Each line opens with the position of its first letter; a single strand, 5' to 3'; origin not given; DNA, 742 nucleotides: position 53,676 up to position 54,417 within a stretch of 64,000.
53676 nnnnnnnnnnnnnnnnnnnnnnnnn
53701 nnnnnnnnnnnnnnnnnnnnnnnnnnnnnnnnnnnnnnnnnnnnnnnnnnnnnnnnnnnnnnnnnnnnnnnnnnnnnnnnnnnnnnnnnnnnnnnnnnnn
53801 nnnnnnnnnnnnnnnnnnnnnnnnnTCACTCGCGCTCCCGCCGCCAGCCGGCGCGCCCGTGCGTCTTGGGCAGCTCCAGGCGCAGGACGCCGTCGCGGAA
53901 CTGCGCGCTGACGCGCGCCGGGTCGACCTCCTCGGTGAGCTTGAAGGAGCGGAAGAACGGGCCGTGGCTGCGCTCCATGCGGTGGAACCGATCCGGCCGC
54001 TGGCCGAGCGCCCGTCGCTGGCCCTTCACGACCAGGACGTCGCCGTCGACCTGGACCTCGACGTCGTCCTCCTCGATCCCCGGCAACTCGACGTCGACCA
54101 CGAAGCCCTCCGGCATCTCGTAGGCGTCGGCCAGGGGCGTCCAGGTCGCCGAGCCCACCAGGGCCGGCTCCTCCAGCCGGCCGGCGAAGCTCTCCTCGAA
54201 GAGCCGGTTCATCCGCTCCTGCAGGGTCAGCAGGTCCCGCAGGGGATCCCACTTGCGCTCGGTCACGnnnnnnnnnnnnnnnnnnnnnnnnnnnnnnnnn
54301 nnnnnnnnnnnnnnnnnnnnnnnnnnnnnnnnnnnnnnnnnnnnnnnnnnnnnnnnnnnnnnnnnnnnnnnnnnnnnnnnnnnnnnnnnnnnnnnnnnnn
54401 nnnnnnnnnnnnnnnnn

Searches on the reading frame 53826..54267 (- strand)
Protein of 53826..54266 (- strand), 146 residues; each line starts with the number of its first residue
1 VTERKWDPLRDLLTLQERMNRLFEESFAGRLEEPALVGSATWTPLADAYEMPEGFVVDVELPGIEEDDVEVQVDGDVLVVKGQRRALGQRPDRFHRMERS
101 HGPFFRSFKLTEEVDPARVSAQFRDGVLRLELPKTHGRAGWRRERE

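Call 12: search_protein_families(library=pfam, proteins=[window:53826-54267:-])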
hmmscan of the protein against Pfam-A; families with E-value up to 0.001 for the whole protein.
window:53826-54267:- (147 aa): 0 families

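Call 13: find_homologous_proteins(query=window:53829-54267:-)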
Query window:53829-54267:-: 8000 candidates shared short words with the query, none scored E <= 0.001.

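Call 17: search_protein_families(library=pfam, proteins=[window:53826-54266:-])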
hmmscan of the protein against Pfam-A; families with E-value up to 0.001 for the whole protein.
window:53826-54266:- (146 aa): 2 families
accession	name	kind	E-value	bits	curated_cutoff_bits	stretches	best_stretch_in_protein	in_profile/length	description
PF00011.27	HSP20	-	4.2e-21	75.4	20.8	1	49-138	3-91/102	Hsp20/alpha crystallin family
PF17886.7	ArsA_HSP20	-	5.2e-05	23.2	22.5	0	54-83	3-32/63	HSP20-like domain found in ArsA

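Call 18: find_homologous_proteins(query=window:53829-54266:-)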
Query window:53829-54266:- (146 aa): 487 proteins with E <= 0.001 among 607 candidates; the best 120 are listed.
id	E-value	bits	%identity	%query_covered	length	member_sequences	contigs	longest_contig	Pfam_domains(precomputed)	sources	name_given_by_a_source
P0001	1.4e-90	319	99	100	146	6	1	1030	PF00011.28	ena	-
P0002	3.8e-86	304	94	100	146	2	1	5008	PF00011.28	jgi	jgi:HSP20 family protein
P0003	1.2e-75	270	84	100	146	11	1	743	PF00011.28,PF17886.8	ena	-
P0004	1.8e-75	270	85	92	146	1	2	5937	PF00011.28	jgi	jgi:HSP20 family protein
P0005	5.2e-75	268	86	92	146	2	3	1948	PF00011.28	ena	-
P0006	5.5e-75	268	86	92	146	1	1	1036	PF00011.28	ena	-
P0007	8.7e-75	268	85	100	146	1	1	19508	PF00011.28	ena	-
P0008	1.1e-74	267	86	92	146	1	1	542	PF00011.28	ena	-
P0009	1.8e-74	267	84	100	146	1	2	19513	PF00011.28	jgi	jgi:HSP20 family protein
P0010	2.0e-74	266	85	100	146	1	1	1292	PF00011.28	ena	-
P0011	2.0e-74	266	84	100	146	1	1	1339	PF00011.28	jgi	-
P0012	2.1e-74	266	85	92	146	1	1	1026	PF00011.28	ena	-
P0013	3.6e-74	266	84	100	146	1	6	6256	PF00011.28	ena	-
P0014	3.8e-74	265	84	100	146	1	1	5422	PF00011.28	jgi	jgi:HSP20 family protein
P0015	4.5e-74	265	84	92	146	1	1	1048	PF00011.28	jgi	-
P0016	5.4e-74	265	83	100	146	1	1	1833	PF00011.28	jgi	jgi:HSP20 family protein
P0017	6.0e-74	265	84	100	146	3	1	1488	PF00011.28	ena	-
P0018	7.6e-74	265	83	100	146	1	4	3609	PF00011.28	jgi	jgi:HSP20 family protein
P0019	1.9e-73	263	84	92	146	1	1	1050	PF00011.28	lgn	-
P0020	2.5e-73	263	84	92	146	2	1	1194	PF00011.28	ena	-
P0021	2.6e-73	263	84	100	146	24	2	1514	PF27746.1,PF00011.28,PF17886.8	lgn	-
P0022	8.4e-73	261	84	100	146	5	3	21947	PF00011.28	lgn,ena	-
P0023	2.2e-72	260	82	100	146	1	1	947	PF00011.28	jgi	jgi:HSP20 family protein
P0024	5.1e-72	259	83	100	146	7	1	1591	PF00011.28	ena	-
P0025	7.6e-72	258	83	100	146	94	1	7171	PF00011.28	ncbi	-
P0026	4.8e-71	255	82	100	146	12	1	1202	PF00011.28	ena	-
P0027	6.9e-71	255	81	100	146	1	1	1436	PF00011.28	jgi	jgi:HSP20 family protein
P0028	1.4e-70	254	80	100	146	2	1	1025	PF00011.28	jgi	-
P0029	2.5e-70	253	81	100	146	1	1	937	PF00011.28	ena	-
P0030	3.0e-70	253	79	100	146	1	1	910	PF00011.28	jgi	jgi:HSP20 family protein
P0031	1.5e-69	251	82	100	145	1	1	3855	PF00011.28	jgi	jgi:HSP20 family protein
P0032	3.1e-69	250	79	100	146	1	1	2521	PF00011.28,PF17886.8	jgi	jgi:HSP20 family protein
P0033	2.0e-66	240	79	100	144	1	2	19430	PF00011.28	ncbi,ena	-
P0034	4.2e-66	239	79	100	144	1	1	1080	PF00011.28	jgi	-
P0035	5.0e-66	239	79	100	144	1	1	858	PF00011.28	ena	-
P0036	5.5e-66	239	77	92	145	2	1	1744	PF00011.28,PF17886.8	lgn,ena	-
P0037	4.8e-65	236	78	100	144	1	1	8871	PF00011.28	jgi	-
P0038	3.7e-63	230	85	88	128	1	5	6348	PF00011.28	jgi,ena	-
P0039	5.7e-62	226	84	88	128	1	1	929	PF00011.28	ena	-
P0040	2.0e-56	208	67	97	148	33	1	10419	PF00011.28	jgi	jgi:HSP20 family protein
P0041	3.1e-56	207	67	97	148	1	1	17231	PF00011.28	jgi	jgi:HSP20 family protein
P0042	3.4e-56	207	67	97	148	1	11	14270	PF00011.28,PF17886.8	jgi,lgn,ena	-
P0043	4.2e-56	207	66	97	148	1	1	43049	PF00011.28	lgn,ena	-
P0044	3.1e-55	204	67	97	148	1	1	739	PF00011.28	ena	-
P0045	3.6e-55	204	65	97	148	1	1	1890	PF00011.28,PF17886.8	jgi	jgi:HSP20 family protein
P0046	1.1e-54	202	65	97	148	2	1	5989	PF00011.28,PF17886.8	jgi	jgi:HSP20 family protein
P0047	3.1e-54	201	68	97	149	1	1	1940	PF00011.28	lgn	-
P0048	4.0e-54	201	66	99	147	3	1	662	PF00011.28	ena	-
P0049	7.5e-54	200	65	97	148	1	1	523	PF00011.28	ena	-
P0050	7.8e-54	200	65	100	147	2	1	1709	PF00011.28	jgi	jgi:HSP20 family protein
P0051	9.3e-54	199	65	97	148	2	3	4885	PF00011.28,PF17886.8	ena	-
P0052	1.0e-53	199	65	97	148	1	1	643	PF00011.28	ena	-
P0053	1.2e-53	199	65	97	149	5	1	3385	PF00011.28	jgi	jgi:HSP20 family protein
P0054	2.2e-53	198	65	97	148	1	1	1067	PF00011.28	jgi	jgi:HSP20 family protein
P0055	2.4e-53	198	64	97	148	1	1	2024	PF00011.28,PF17886.8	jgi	jgi:HSP20 family protein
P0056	2.6e-53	198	65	97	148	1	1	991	PF00011.28,PF17886.8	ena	-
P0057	3.6e-53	197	70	93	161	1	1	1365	PF00011.28,PF17886.8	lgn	-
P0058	5.8e-53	197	65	97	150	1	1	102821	PF00011.28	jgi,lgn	jgi:HSP20 family protein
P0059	5.8e-53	197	65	97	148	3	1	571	PF00011.28,PF17886.8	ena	-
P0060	7.0e-53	196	70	99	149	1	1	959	PF00011.28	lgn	-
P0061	7.4e-53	196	64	97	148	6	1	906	PF00011.28,PF17886.8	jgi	jgi:HSP20 family protein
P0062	9.5e-53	196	64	97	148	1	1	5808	PF00011.28,PF17886.8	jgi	jgi:HSP20 family protein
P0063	1.1e-52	196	65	97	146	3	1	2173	PF00011.28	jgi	jgi:HSP20 family protein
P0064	1.3e-52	196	64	97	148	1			PF00011.28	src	-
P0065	1.5e-52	195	65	95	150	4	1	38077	PF00011.28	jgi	jgi:HSP20 family protein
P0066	1.9e-52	195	64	97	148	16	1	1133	PF00011.28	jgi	jgi:HSP20 family protein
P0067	3.8e-52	194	65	97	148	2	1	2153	PF00011.28,PF17886.8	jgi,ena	-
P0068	7.1e-52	193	68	95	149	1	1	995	PF00011.28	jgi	jgi:HSP20 family protein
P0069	9.9e-52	193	63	97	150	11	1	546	PF00011.28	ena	-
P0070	1.1e-51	193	64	97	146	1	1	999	PF00011.28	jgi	-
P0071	1.2e-51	193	64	97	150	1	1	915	PF00011.28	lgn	-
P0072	1.8e-51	192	63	97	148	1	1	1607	PF00011.28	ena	-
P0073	2.2e-51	192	68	99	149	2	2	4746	PF00011.28,PF17886.8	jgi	jgi:HSP20 family protein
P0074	2.3e-51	192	66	97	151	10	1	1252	PF00011.28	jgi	jgi:HSP20 family protein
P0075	3.1e-51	191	65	94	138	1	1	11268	PF00011.28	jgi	jgi:HSP20 family protein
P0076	4.3e-51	191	100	62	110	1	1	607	PF00011.28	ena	-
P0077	5.0e-51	190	64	97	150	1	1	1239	PF00011.28,PF17886.8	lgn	-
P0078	5.4e-51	190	82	75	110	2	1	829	PF00011.28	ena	-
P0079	5.7e-51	190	70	92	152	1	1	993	PF00011.28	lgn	-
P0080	5.9e-51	190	69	92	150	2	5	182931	PF00011.28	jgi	jgi:HSP20 family protein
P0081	6.7e-51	190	66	99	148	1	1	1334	PF00011.28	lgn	-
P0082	1.0e-50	189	65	97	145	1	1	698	PF00011.28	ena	-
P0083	1.2e-50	189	62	97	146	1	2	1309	PF00011.28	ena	-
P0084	1.4e-50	189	64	97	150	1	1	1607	PF00011.28,PF17886.8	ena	-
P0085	1.6e-50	189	63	97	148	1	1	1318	PF00011.28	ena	-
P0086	1.7e-50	189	69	92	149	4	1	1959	PF00011.28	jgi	jgi:HSP20 family protein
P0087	2.2e-50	188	63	97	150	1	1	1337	PF00011.28,PF17886.8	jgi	jgi:HSP20 family protein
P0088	2.3e-50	188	66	95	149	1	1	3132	PF00011.28,PF17886.8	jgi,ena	jgi:HSP20 family protein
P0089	2.4e-50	188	64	97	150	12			PF00011.28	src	-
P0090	4.7e-50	187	62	97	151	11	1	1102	PF27746.1,PF00011.28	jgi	jgi:HSP20 family protein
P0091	4.8e-50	187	61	100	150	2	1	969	PF00011.28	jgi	jgi:HSP20 family protein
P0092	7.3e-50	187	61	100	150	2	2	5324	PF00011.28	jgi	jgi:HSP20 family protein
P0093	7.5e-50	187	64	95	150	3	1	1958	PF00011.28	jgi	-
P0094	7.6e-50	187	66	95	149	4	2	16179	PF00011.28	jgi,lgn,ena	-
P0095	1.2e-49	186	62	97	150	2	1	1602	PF00011.28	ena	-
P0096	1.3e-49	186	64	97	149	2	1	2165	PF00011.28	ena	-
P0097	1.5e-49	186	63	97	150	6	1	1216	PF00011.28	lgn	-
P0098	1.5e-49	186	65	97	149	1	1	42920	PF00011.28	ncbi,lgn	-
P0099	1.6e-49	186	66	95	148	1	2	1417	PF00011.28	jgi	jgi:HSP20 family protein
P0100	1.6e-49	186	64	95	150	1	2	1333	PF00011.28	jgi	jgi:HSP20 family protein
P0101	1.8e-49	185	66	95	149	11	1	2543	PF00011.28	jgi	jgi:HSP20 family protein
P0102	1.8e-49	185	65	95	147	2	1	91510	PF00011.28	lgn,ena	-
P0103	2.5e-49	185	59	100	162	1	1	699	PF00011.28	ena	-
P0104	2.9e-49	185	61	97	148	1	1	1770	PF00011.28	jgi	jgi:HSP20 family protein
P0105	2.9e-49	185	68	90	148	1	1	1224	PF00011.28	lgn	-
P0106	3.0e-49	185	60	100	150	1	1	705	PF00011.28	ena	-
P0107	3.8e-49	184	60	97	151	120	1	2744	PF00011.28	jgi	jgi:HSP20 family protein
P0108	8.6e-49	183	65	92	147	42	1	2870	PF00011.28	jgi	jgi:HSP20 family protein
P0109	1.3e-48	183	65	98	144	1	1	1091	PF00011.28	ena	-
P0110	1.4e-48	183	60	97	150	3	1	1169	PF00011.28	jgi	jgi:HSP20 family protein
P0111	2.0e-48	182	63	97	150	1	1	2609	PF00011.28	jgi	jgi:HSP20 family protein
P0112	2.1e-48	182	62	95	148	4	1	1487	PF00011.28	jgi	jgi:HSP20 family protein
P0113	2.4e-48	182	64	88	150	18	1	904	PF00011.28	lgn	-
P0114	2.5e-48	182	59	97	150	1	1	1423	PF00011.28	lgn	-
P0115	2.8e-48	182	66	95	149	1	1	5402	PF00011.28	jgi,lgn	jgi:HSP20 family protein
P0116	3.3e-48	181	65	84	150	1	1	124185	PF00011.28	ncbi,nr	ncbi:MAG: Hsp20/alpha crystallin family protein [Acidobacteria bacterium]|nr:Hsp20/alpha crystallin 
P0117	3.6e-48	181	65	95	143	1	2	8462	PF00011.28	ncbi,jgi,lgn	jgi:HSP20 family protein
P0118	5.0e-48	181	64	92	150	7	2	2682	PF00011.28,PF17886.8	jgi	jgi:HSP20 family protein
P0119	5.9e-48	181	65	97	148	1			PF00011.28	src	-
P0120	6.8e-48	180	61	98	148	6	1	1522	PF00011.28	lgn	-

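Call 19: find_related_loci(query=window:53829-54266:-, collection=metagenome_contigs, flank=4000)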
Query window:53829-54266:- (146 aa) in metagenome_contigs; peptide patterns used: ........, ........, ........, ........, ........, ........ (x = any residue, [..] = any of these).
415 stretches matched a pattern; 7 encode a relative of the query (tblastn E <= 1e-3); 7 distinct loci.
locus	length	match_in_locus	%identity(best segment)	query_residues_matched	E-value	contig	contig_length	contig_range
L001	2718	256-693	99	1-146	2e-97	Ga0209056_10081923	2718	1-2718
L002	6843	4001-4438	84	1-146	1e-79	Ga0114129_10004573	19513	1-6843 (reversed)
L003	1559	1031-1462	82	1-144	5e-80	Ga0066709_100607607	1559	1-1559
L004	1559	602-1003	76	1-134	8e-70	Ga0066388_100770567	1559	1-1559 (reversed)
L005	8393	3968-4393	65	1-142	8e-59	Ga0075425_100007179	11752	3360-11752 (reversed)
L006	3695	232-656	67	1-142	3e-46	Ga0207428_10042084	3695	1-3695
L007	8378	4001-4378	34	4-134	2e-18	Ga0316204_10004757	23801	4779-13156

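Call 47: find_encoding_contigs(protein=P0002, flank=3000, max_places=3)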
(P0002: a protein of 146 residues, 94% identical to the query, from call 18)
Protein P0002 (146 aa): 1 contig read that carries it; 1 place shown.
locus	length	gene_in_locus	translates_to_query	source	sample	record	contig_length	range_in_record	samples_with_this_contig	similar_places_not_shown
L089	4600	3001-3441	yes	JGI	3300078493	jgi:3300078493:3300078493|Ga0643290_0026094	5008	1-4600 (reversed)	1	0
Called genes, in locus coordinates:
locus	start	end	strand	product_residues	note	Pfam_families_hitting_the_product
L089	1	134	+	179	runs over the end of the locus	?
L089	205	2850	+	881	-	PF01624:MutS_I, PF05188:MutS_II, PF05192:MutS_III, PF05190:MutS_IV, PF00488:MutS_V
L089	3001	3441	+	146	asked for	PF00011:HSP20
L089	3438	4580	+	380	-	PF00089:Trypsin, PF13365:Trypsin_2, PF00595:PDZ, PF13180:PDZ_2, PF17820:PDZ_6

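Call 48: find_encoding_contigs(protein=P0022, flank=3000, max_places=3)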
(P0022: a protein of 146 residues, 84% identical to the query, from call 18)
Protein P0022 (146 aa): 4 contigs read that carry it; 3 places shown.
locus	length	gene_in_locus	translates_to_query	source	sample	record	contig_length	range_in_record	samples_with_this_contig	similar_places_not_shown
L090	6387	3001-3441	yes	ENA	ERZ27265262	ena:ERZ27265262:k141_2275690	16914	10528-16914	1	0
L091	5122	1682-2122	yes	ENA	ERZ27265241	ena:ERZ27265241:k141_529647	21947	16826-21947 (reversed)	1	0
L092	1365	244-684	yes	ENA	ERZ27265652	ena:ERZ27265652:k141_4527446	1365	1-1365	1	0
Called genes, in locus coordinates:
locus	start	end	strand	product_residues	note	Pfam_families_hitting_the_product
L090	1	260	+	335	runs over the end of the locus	PF00365:PFK, PF01513:NAD_kinase (faint)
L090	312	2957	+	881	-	PF01624:MutS_I, PF05188:MutS_II, PF05192:MutS_III, PF05190:MutS_IV, PF00488:MutS_V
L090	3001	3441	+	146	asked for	PF00011:HSP20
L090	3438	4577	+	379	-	PF00089:Trypsin, PF13365:Trypsin_2, PF00595:PDZ, PF13180:PDZ_2, PF17820:PDZ_6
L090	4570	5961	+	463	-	PF05157:MshEN, PF00072:Response_reg, PF07719:TPR_2 (faint), PF00515:TPR_1 (faint), PF13176:TPR_7 (faint), PF13414:TPR_11 (faint), PF13432:TPR_16 (faint), PF13431:TPR_17 (faint)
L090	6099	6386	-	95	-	?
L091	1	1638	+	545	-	?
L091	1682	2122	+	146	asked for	PF00011:HSP20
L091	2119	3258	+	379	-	PF00089:Trypsin, PF13365:Trypsin_2, PF00595:PDZ, PF13180:PDZ_2, PF17820:PDZ_6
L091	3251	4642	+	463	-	PF05157:MshEN, PF00072:Response_reg, PF07719:TPR_2 (faint), PF00515:TPR_1 (faint), PF13176:TPR_7 (faint), PF13414:TPR_11 (faint), PF13432:TPR_16 (faint), PF13431:TPR_17 (faint)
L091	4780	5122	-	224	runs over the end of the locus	PF25562:CNBH_CNNM2_C (weak), PF00027:cNMP_binding, PF13545:HTH_Crp_2, PF01047:MarR (weak), PF13412:HTH_24 (weak), PF00325:Crp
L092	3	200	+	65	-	?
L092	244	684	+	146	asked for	PF00011:HSP20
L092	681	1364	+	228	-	?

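Call 49: find_encoding_contigs(protein=P0025, flank=3000, max_places=3)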
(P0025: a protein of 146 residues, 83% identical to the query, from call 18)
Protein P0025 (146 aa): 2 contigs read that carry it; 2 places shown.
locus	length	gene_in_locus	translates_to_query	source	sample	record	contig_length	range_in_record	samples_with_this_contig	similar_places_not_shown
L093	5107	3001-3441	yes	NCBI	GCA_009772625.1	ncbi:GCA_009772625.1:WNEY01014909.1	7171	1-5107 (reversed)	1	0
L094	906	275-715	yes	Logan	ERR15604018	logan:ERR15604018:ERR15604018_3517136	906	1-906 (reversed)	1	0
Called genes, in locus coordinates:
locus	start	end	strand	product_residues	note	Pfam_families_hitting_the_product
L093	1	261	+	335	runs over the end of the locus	PF00365:PFK, PF01513:NAD_kinase (faint)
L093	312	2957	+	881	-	PF01624:MutS_I, PF05188:MutS_II, PF05192:MutS_III, PF05190:MutS_IV, PF00488:MutS_V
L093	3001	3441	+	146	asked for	PF00011:HSP20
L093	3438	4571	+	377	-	PF00089:Trypsin, PF13365:Trypsin_2, PF00595:PDZ, PF13180:PDZ_2, PF17820:PDZ_6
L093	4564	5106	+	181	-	?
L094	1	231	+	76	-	?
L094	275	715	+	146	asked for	PF00011:HSP20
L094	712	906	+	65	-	?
